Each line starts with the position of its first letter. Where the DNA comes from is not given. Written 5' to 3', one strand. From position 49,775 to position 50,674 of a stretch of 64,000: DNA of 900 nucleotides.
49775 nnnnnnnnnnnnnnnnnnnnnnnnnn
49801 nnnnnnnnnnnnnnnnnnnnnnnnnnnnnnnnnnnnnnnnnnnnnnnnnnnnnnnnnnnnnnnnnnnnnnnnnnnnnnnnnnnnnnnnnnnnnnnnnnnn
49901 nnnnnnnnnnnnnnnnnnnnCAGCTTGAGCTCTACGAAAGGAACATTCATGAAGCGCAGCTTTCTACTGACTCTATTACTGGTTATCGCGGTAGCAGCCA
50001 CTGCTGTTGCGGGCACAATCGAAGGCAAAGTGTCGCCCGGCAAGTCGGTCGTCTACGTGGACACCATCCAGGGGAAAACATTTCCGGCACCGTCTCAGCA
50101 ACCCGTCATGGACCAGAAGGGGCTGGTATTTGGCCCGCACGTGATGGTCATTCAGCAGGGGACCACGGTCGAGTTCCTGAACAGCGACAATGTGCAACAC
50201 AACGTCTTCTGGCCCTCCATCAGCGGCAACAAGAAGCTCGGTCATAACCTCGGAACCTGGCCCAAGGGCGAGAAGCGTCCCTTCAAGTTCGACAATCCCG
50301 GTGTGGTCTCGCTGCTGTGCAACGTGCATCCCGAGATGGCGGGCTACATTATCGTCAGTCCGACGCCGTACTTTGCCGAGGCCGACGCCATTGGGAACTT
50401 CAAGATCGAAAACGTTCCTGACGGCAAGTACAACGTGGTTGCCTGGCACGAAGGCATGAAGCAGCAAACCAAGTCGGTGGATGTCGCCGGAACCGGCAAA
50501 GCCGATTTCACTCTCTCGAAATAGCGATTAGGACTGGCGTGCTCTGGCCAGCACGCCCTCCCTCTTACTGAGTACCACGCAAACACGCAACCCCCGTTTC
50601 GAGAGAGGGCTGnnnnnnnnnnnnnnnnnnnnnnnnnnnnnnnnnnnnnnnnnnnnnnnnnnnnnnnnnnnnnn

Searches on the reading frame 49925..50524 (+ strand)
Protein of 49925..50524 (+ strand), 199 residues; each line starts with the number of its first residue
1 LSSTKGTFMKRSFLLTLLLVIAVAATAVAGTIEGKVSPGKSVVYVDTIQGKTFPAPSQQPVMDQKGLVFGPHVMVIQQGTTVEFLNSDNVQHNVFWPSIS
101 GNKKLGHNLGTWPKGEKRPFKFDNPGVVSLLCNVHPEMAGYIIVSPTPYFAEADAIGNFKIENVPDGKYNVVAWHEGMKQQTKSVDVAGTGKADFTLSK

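Call 3: search_protein_families(library=pfam, proteins=[window:49925-50524:+], max_evalue=0.01)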
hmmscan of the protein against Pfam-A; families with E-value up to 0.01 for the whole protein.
window:49925-50524:+ (199 aa): 4 families
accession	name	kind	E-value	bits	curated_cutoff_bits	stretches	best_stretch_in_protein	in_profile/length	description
PF14686.12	fn3_3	-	4.1e-08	33.3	24.4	1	149-189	27-69/75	Polysaccharide lyase family 4, domain II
PF13620.12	CarboxypepD_reg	-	4.2e-07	30.7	32.3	1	147-197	28-81/82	Carboxypeptidase regulatory-like domain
PF00127.26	Copper-bind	-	4.6e-06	27.4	21.2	1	62-144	7-98/99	Copper binding proteins, plastocyanin/azurin family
PF13715.12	CarbopepD_reg_2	-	7.2e-06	26.4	32.2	1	145-196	22-73/88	CarboxypepD_reg-like domain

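Call 6: search_protein_families(library=ncbifam, proteins=[window:49925-50524:+], max_evalue=0.001)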
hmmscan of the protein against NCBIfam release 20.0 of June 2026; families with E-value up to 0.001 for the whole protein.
window:49925-50524:+ (199 aa): 2 families
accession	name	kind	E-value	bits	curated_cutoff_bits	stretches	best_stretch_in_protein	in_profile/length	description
TIGR02657.1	amicyanin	equivalog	0.00019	21.7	110.2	1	74-144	13-82/83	amicyanin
TIGR02656.1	cyanin_plasto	equivalog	0.00063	20.1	87.85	0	63-144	8-98/99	plastocyanin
